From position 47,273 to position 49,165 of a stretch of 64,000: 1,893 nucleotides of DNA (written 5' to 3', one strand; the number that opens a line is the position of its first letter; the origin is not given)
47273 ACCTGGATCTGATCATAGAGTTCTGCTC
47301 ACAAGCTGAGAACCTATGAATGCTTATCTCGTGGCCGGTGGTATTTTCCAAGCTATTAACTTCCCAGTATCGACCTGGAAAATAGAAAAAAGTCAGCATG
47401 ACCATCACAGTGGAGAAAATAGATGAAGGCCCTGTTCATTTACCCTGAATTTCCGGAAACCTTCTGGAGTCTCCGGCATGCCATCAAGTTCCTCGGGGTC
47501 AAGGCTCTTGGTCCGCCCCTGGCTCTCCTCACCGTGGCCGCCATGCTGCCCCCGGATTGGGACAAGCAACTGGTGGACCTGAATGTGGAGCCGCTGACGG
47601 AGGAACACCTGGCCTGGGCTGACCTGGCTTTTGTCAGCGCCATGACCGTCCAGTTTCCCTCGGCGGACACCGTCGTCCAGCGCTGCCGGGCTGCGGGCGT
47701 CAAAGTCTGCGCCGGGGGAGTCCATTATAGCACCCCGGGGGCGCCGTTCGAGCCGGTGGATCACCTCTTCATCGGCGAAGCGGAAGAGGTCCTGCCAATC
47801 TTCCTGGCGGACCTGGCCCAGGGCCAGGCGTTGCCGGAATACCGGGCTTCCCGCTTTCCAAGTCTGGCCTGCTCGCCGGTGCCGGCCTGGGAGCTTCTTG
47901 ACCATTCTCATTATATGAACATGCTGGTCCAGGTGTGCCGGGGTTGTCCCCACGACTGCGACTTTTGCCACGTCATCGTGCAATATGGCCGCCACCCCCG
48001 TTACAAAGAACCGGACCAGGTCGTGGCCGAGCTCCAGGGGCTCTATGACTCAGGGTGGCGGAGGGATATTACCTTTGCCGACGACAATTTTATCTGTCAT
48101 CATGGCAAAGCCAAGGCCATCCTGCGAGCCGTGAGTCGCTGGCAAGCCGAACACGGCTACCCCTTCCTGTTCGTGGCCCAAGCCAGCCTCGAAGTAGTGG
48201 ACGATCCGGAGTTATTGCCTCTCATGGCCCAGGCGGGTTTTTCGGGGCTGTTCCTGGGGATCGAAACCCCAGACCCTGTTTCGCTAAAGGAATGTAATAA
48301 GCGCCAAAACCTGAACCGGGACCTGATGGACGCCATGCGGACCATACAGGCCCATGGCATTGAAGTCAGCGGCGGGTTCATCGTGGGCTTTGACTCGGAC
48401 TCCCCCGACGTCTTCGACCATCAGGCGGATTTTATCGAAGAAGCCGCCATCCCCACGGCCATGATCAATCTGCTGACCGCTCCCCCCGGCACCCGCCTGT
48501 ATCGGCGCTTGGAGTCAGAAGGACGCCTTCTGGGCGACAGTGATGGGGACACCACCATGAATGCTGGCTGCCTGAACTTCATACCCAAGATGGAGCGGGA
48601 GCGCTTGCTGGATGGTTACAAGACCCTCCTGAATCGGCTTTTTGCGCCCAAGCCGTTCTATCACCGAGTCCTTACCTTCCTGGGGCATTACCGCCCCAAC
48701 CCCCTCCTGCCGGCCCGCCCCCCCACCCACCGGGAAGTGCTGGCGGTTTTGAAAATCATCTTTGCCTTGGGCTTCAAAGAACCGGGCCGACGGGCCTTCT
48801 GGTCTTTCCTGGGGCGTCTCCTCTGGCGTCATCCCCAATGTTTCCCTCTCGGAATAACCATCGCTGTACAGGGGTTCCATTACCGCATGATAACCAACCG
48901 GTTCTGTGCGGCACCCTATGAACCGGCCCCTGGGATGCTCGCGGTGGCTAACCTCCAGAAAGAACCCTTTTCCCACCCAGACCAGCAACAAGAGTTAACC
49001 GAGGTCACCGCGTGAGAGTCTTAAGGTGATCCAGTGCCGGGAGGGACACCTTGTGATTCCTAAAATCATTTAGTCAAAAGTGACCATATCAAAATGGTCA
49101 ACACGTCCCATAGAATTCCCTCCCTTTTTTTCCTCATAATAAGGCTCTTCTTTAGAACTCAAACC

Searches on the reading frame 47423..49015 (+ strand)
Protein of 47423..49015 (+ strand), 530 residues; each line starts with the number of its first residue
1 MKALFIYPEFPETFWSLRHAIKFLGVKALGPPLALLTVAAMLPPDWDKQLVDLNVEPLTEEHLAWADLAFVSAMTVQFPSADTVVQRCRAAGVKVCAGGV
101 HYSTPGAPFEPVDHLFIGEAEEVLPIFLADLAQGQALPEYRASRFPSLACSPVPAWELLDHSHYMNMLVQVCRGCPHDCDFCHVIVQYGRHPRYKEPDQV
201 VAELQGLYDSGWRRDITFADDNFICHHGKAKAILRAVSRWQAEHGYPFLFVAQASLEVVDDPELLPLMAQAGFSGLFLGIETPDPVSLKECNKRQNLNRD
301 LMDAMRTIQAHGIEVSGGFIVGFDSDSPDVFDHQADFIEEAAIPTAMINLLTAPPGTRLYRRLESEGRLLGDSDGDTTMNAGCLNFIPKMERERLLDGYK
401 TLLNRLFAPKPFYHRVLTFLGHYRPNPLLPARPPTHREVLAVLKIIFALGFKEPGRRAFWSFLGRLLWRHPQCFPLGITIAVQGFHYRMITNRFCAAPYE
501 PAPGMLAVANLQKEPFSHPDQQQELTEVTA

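Call 5: search_protein_families(library=pfam, proteins=[window:47423-49015:+], max_evalue=0.01)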
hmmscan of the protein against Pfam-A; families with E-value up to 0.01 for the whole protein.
window:47423-49015:+ (530 aa): 3 families
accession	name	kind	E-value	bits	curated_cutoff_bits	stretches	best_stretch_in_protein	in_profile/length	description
PF13282.11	DUF4070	-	1.6e-32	112.9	22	1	357-495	1-139/144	Domain of unknown function (DUF4070)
PF04055.27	Radical_SAM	-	4.6e-19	69.6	29.5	1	170-331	2-159/166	Radical SAM superfamily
PF02310.24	B12-binding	-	2.1e-07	31.2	32.1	1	27-126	9-119/121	B12 binding domain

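Call 10: find_homologous_proteins(query=window:47423-49012:+, max_evalue=1e-20)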
Query window:47423-49012:+ (530 aa): 6612 proteins with E <= 1e-20 among 8000 candidates; the best 120 are listed.
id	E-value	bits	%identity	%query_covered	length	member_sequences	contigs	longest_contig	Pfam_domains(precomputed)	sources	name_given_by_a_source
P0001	0.0e+0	1252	100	100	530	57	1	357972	PF04055.28,PF13282.12,PF02310.25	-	-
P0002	0.0e+0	1102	88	100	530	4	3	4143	PF04055.28,PF13282.12,PF02310.25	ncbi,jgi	-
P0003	0.0e+0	1099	92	95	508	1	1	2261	PF04055.28,PF13282.12,PF02310.25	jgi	jgi:radical SAM superfamily enzyme YgiQ (UPF0313 family)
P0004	0.0e+0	1095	87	100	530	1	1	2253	PF04055.28,PF13282.12,PF02310.25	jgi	-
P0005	0.0e+0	1079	88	99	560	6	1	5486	PF04055.28,PF13282.12,PF02310.25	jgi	jgi:radical SAM superfamily enzyme YgiQ (UPF0313 family)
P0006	0.0e+0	1078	89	96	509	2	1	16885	PF04055.28,PF13282.12,PF02310.25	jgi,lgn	jgi:radical SAM superfamily enzyme YgiQ (UPF0313 family)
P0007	0.0e+0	1067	88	97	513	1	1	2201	PF04055.28,PF13282.12,PF02310.25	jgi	jgi:radical SAM superfamily enzyme YgiQ (UPF0313 family)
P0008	0.0e+0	1065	89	95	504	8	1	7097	PF04055.28,PF13282.12,PF02310.25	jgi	jgi:radical SAM superfamily enzyme YgiQ (UPF0313 family)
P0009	0.0e+0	1056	85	100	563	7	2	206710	PF04055.28,PF13282.12,PF02310.25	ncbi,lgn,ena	-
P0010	0.0e+0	1049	87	95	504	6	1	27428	PF04055.28,PF13282.12,PF02310.25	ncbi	-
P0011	0.0e+0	1044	89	94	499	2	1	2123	PF04055.28,PF13282.12,PF02310.25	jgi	jgi:radical SAM superfamily enzyme YgiQ (UPF0313 family)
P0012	0.0e+0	1033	86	95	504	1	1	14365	PF04055.28,PF13282.12,PF02310.25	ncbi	-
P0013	0.0e+0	1023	88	94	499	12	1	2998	PF04055.28,PF13282.12,PF02310.25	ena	-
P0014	0.0e+0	1019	82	100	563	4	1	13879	PF04055.28,PF13282.12,PF02310.25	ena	-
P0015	4.8e-294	994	85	94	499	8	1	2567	PF04055.28,PF13282.12,PF02310.25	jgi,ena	jgi:radical SAM superfamily enzyme YgiQ (UPF0313 family)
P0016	4.9e-288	974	81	96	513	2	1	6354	PF04055.28,PF13282.12,PF02310.25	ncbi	-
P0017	5.3e-284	961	80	98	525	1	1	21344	PF04055.28,PF13282.12,PF02310.25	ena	-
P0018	3.1e-277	939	81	94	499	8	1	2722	PF04055.28,PF13282.12,PF02310.25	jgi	jgi:radical SAM superfamily enzyme YgiQ (UPF0313 family)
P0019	1.5e-274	930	80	94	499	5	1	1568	PF04055.28,PF13282.12,PF02310.25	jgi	jgi:radical SAM superfamily enzyme YgiQ (UPF0313 family)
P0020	4.0e-271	919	76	99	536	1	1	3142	PF04055.28,PF13282.12,PF02310.25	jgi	jgi:radical SAM superfamily enzyme YgiQ (UPF0313 family)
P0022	8.1e-270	914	78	93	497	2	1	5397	PF04055.28,PF13282.12,PF02310.25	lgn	-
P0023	6.2e-269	911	77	94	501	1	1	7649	PF04055.28,PF13282.12,PF02310.25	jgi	jgi:radical SAM superfamily enzyme YgiQ (UPF0313 family)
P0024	1.6e-263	894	76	95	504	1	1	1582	PF04055.28,PF13282.12,PF02310.25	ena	-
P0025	2.4e-263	893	76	94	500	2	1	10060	PF04055.28,PF13282.12,PF02310.25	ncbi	-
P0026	1.1e-262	891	76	94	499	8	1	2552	PF04055.28,PF13282.12,PF02310.25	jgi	-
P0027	7.5e-262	888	76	93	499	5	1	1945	PF04055.28,PF13282.12,PF02310.25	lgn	-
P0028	1.9e-260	883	75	94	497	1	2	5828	PF04055.28,PF13282.12,PF02310.25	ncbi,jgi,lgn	-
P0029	3.5e-258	876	75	93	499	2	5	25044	PF04055.28,PF13282.12,PF02310.25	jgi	jgi:radical SAM superfamily enzyme YgiQ (UPF0313 family)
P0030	8.7e-257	871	74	94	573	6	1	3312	PF04055.28,PF13282.12,PF02310.25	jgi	-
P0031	9.5e-257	871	74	94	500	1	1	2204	PF04055.28,PF13282.12,PF02310.25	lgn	-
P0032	3.7e-256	869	74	94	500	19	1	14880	PF04055.28,PF13282.12,PF02310.25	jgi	-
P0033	2.3e-254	863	73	94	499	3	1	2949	PF04055.28,PF13282.12,PF02310.25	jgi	jgi:radical SAM superfamily enzyme YgiQ (UPF0313 family)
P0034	1.5e-253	861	74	93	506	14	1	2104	PF04055.28,PF13282.12,PF02310.25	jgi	jgi:radical SAM superfamily enzyme YgiQ (UPF0313 family)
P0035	9.2e-248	842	83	82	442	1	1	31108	PF04055.28,PF13282.12,PF02310.25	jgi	jgi:radical SAM superfamily enzyme YgiQ (UPF0313 family)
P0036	3.3e-198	678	58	93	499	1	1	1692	PF04055.28,PF13282.12,PF02310.25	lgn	-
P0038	5.2e-192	658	57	93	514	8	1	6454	PF04055.28,PF13282.12,PF02310.25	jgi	jgi:radical SAM superfamily enzyme YgiQ (UPF0313 family)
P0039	8.3e-191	654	56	94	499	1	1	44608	PF04055.28,PF13282.12,PF02310.25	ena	-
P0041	3.4e-190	652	56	93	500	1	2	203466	PF04055.28,PF13282.12,PF02310.25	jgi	jgi:radical SAM superfamily enzyme YgiQ (UPF0313 family)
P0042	3.8e-188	645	55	93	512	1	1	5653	PF04055.28,PF13282.12,PF02310.25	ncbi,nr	ncbi:MAG: DUF4070 domain-containing protein [Deltaproteobacteria bacterium]|nr:DUF4070 domain-contai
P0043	5.0e-188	644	56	93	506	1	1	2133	PF04055.28,PF13282.12,PF02310.25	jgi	jgi:radical SAM superfamily enzyme YgiQ (UPF0313 family)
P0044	7.3e-187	641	56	93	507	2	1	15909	PF04055.28,PF13282.12,PF02310.25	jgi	jgi:radical SAM superfamily enzyme YgiQ (UPF0313 family)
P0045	8.4e-187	640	55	94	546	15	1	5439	PF04055.28,PF13282.12,PF02310.25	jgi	-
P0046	1.1e-184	633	54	93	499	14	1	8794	PF04055.28,PF13282.12,PF02310.25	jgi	-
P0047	1.1e-184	633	54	94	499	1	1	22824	PF04055.28,PF13282.12,PF02310.25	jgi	jgi:radical SAM superfamily enzyme YgiQ (UPF0313 family)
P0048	5.1e-184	631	55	93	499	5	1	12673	PF04055.28,PF13282.12,PF02310.25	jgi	jgi:radical SAM superfamily enzyme YgiQ (UPF0313 family)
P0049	1.0e-182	627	55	93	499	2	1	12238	PF04055.28,PF13282.12,PF02310.25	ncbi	ncbi:MAG: DUF4070 domain-containing protein [Deltaproteobacteria bacterium]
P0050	8.4e-181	621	54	93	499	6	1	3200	PF04055.28,PF13282.12,PF02310.25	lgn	-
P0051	3.4e-180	619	55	93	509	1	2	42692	PF04055.28,PF13282.12,PF02310.25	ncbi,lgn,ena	-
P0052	1.5e-179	616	56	93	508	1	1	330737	PF04055.28,PF13282.12,PF02310.25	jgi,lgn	-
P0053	1.7e-179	616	54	93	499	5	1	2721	PF04055.28,PF13282.12,PF02310.25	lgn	-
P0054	9.2e-179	614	53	95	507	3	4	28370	PF04055.28,PF13282.12,PF02310.25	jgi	-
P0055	1.6e-178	613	54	94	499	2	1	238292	PF04055.28,PF13282.12,PF02310.25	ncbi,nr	ncbi:MAG: B12-binding domain-containing radical SAM protein [Verrucomicrobia bacterium]|nr:B12-bindi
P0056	1.9e-177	609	53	95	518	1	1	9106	PF04055.28,PF13282.12,PF02310.25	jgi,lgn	-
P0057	1.7e-175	603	52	94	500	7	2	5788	PF04055.28,PF13282.12,PF02310.25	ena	-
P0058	1.5e-174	600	52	94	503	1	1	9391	PF04055.28,PF13282.12,PF02310.25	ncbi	-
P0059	1.6e-173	597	54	93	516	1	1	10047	PF04055.28,PF13282.12,PF02310.25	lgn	-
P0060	1.9e-173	596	52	94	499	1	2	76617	PF04055.28,PF13282.12,PF02310.25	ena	-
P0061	5.2e-173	595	53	94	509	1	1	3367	PF04055.28,PF13282.12,PF02310.25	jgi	jgi:radical SAM superfamily enzyme YgiQ (UPF0313 family)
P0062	2.2e-172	593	52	93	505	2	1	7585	PF04055.28,PF13282.12,PF02310.25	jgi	-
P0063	4.2e-172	592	54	93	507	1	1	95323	PF04055.28,PF13282.12,PF02310.25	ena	-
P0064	6.8e-172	591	53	93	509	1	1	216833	PF04055.28,PF13282.12,PF02310.25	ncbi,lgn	-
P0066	6.9e-171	588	55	86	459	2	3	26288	PF04055.28,PF13282.12,PF02310.25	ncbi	ncbi:MAG: B12-binding domain-containing radical SAM protein [Syntrophobacterales bacterium]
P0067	7.9e-171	588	53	93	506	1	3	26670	PF04055.28,PF13282.12,PF02310.25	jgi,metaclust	metaclust:\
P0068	4.0e-170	585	51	93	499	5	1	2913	PF04055.28,PF13282.12,PF02310.25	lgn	-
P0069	4.6e-170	585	52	93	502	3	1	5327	PF04055.28,PF13282.12,PF02310.25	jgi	-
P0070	2.6e-168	579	52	94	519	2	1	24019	PF04055.28,PF13282.12,PF02310.25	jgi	jgi:radical SAM superfamily enzyme YgiQ (UPF0313 family)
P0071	3.2e-168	579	52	94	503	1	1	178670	PF04055.28,PF13282.12,PF02310.25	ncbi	ncbi:MAG: B12-binding domain-containing radical SAM protein [Thermodesulfobacteriota bacterium]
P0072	3.4e-168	579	52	92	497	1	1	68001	PF04055.28,PF13282.12,PF02310.25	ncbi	ncbi:MAG: B12-binding domain-containing radical SAM protein [Pseudomonadota bacterium]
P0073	1.3e-167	577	52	93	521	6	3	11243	PF04055.28,PF13282.12,PF02310.25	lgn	-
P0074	1.4e-167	577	53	93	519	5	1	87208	PF04055.28,PF13282.12,PF02310.25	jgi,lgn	jgi:radical SAM superfamily enzyme YgiQ (UPF0313 family)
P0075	3.2e-167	576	50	95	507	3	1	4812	PF04055.28,PF13282.12,PF02310.25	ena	-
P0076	6.8e-167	575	50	95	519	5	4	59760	PF04055.28,PF13282.12,PF02310.25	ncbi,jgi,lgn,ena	ncbi:MAG: radical SAM protein [Syntrophobacteraceae bacterium]|jgi:radical SAM superfamily enzyme Yg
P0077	1.2e-166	574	51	93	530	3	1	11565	PF04055.28,PF13282.12,PF02310.25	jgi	-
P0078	4.1e-165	569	51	94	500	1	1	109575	PF04055.28,PF13282.12,PF02310.25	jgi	jgi:radical SAM superfamily enzyme YgiQ (UPF0313 family)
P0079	1.1e-164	567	51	94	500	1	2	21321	PF04055.28,PF13282.12,PF02310.25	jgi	jgi:radical SAM superfamily enzyme YgiQ (UPF0313 family)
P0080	1.9e-164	566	51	94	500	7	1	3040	PF04055.28,PF13282.12,PF02310.25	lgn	-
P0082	4.1e-164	565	50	95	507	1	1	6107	PF04055.28,PF13282.12,PF02310.25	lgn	-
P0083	4.3e-164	565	51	94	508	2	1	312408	PF04055.28,PF13282.12,PF02310.25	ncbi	-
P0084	1.5e-163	564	51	93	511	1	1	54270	PF04055.28,PF13282.12,PF02310.25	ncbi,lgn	ncbi:MAG: B12-binding domain-containing radical SAM protein [Pseudomonadota bacterium]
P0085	1.6e-163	563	49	93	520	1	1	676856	PF04055.28,PF13282.12,PF02310.25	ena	-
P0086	8.0e-163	561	50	92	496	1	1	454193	PF04055.28,PF13282.12,PF02310.25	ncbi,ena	-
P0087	2.6e-162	559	49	95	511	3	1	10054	PF04055.28,PF13282.12,PF02310.25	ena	-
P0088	7.3e-162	558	52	94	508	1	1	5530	PF04055.28,PF13282.12,PF02310.25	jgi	jgi:radical SAM superfamily enzyme YgiQ (UPF0313 family)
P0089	3.3e-161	556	49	95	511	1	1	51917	PF04055.28,PF13282.12,PF02310.25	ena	-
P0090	5.6e-161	555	49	95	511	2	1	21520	PF04055.28,PF13282.12,PF02310.25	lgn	-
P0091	1.1e-160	554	50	95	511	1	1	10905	PF04055.28,PF13282.12,PF02310.25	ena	-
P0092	3.5e-160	552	49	95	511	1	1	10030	PF04055.28,PF13282.12,PF02310.25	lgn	-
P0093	3.7e-160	552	49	95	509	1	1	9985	PF04055.28,PF13282.12,PF02310.25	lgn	-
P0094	4.3e-160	552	51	93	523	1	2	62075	PF04055.28,PF13282.12,PF02310.25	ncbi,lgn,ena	-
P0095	8.0e-160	551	50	93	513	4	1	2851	PF04055.28,PF13282.12,PF02310.25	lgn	-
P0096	9.0e-160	551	50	92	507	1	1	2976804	PF04055.28,PF13282.12,PF02310.25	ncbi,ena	-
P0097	1.3e-159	551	49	95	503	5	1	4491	PF04055.28,PF13282.12,PF02310.25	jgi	-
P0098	6.5e-159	548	49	95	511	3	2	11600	PF04055.28,PF13282.12,PF02310.25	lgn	-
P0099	6.8e-159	548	50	95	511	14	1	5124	PF04055.28,PF13282.12,PF02310.25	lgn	-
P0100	7.3e-159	548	48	93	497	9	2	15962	PF04055.28,PF13282.12,PF02310.25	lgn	-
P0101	1.6e-158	547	49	95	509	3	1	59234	PF04055.28,PF13282.12,PF02310.25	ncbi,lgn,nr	ncbi:methyltransferase [Desulfocarbo indianensis]|nr:methyltransferase [Desulfocarbo indianensis]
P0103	9.2e-158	544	49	94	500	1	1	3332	PF04055.28,PF13282.12,PF02310.25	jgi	jgi:radical SAM superfamily enzyme YgiQ (UPF0313 family)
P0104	1.4e-157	544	48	95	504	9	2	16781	PF04055.28,PF13282.12,PF02310.25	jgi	jgi:radical SAM superfamily enzyme YgiQ (UPF0313 family)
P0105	2.0e-157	543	48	95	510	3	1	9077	PF04055.28,PF13282.12,PF02310.25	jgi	-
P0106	2.8e-157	543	49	95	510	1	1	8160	PF04055.28,PF13282.12,PF02310.25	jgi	jgi:radical SAM superfamily enzyme YgiQ (UPF0313 family)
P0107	3.8e-157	542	48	95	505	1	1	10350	PF04055.28,PF13282.12,PF02310.25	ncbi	-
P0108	9.8e-157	541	48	95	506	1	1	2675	PF04055.28,PF13282.12,PF02310.25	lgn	-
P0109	1.5e-156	540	48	95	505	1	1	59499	PF04055.28,PF13282.12,PF02310.25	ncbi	ncbi:B12-binding domain-containing radical SAM protein [Chloroflexota bacterium]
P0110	2.0e-156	540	48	94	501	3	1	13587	PF04055.28,PF13282.12,PF02310.25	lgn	-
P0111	5.2e-156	539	50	94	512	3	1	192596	PF04055.28,PF13282.12,PF02310.25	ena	-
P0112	8.1e-156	538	47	95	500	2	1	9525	PF04055.28,PF13282.12,PF02310.25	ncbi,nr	ncbi:MAG: B12-binding domain-containing radical SAM protein [Chloroflexi bacterium]|nr:B12-binding d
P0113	9.1e-156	538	48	94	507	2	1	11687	PF04055.28,PF13282.12,PF02310.25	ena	-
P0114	1.1e-155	538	47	95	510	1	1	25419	PF04055.28,PF13282.12,PF02310.25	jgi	jgi:radical SAM superfamily enzyme YgiQ (UPF0313 family)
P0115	1.4e-155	537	48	95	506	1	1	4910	PF04055.28,PF13282.12,PF02310.25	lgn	-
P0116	1.4e-155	537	49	94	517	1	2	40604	PF04055.28,PF13282.12,PF02310.25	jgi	jgi:radical SAM superfamily enzyme YgiQ (UPF0313 family)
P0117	2.9e-155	536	47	94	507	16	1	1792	PF04055.28,PF13282.12,PF02310.25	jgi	jgi:radical SAM superfamily enzyme YgiQ (UPF0313 family)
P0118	3.4e-155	536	49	94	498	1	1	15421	PF04055.28,PF13282.12,PF02310.25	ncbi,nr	ncbi:B12-binding domain-containing radical SAM protein [Dehalococcoidales bacterium]|nr:B12-binding 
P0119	6.4e-155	535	49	92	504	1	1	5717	PF04055.28,PF13282.12,PF02310.25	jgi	-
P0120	6.8e-155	535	48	95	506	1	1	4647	PF04055.28,PF13282.12,PF02310.25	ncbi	-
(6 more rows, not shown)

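Call 13: find_encoding_contigs(protein=P0009, flank=4000, max_places=3)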
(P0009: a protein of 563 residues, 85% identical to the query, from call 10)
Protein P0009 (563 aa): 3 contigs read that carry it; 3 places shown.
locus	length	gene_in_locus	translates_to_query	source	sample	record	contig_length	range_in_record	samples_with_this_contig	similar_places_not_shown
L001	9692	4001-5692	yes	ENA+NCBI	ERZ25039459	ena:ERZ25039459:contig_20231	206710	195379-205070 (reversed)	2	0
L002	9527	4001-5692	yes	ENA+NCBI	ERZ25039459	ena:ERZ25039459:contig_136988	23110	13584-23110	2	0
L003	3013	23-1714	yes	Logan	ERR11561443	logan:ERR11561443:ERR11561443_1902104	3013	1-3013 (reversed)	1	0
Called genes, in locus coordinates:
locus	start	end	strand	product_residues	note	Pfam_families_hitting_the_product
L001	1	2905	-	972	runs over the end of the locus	PF01339:CheB_methylest, PF03705:CheR_N, PF01739:CheR, PF08448:PAS_4 (weak), PF13426:PAS_9 (faint), PF13596:PAS_10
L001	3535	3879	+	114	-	-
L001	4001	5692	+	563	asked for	PF02310:B12-binding (weak), PF04055:Radical_SAM, PF13282:DUF4070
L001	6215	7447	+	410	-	PF00270:DEAD, PF04851:ResIII, PF00271:Helicase_C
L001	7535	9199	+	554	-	PF02310:B12-binding, PF04055:Radical_SAM, PF13282:DUF4070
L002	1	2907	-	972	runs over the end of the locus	PF01339:CheB_methylest, PF03705:CheR_N, PF01739:CheR, PF08448:PAS_4 (weak), PF13426:PAS_9 (faint), PF13596:PAS_10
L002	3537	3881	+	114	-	-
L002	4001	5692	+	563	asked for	PF02310:B12-binding (weak), PF04055:Radical_SAM, PF13282:DUF4070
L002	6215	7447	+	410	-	PF00270:DEAD, PF04851:ResIII, PF00271:Helicase_C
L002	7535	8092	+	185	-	PF02310:B12-binding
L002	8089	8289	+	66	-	-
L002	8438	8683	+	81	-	-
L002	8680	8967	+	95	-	PF13282:DUF4070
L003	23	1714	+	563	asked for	PF02310:B12-binding (weak), PF04055:Radical_SAM, PF13282:DUF4070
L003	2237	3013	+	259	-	?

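Call 14: find_encoding_contigs(protein=P0010, flank=4000, max_places=3)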
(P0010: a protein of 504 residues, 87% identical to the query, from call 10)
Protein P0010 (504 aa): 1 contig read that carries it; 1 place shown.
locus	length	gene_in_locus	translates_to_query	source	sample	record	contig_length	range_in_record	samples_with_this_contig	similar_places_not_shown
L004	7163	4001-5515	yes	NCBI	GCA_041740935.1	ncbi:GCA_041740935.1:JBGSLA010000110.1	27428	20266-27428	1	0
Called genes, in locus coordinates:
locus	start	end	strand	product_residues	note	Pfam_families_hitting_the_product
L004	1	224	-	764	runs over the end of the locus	PF00989:PAS (weak), PF08448:PAS_4 (weak), PF13426:PAS_9 (weak), PF13185:GAF_2, PF00989:PAS, PF08448:PAS_4, PF07730:HisKA_3, PF02518:HATPase_c, +4 more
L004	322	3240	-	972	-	PF01339:CheB_methylest, PF03705:CheR_N, PF01739:CheR, PF28159:CEP89 (weak), PF08448:PAS_4 (weak), PF13596:PAS_10, PF00989:PAS (weak), PF08448:PAS_4, +1 more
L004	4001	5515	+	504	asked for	PF02310:B12-binding, PF04055:Radical_SAM, PF13282:DUF4070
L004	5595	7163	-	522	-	?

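Call 15: find_encoding_contigs(protein=P0006, flank=4000, max_places=3)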
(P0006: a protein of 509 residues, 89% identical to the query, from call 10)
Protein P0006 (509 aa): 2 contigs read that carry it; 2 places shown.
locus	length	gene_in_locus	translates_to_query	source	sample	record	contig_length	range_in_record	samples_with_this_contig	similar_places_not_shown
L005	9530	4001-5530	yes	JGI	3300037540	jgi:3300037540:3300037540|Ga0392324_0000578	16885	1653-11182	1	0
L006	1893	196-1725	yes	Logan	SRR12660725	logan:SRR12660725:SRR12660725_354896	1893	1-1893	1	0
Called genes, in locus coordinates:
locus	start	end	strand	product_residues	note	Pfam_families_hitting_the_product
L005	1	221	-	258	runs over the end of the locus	PF02463:SMC_N (faint), PF00005:ABC_tran, PF13304:AAA_21 (weak)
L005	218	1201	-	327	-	PF01297:ZnuA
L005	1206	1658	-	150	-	PF01475:FUR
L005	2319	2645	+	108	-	PF00313:CSD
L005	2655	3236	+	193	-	PF22976:RRM_10 (faint), PF00076:RRM_1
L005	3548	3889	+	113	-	-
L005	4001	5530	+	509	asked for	PF02310:B12-binding (weak), PF04055:Radical_SAM, PF13282:DUF4070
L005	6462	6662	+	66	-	-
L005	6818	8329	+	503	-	PF02074:Peptidase_M32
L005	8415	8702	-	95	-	-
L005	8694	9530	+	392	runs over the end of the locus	PF04244:DPRP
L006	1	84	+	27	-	?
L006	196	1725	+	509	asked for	PF02310:B12-binding (weak), PF04055:Radical_SAM, PF13282:DUF4070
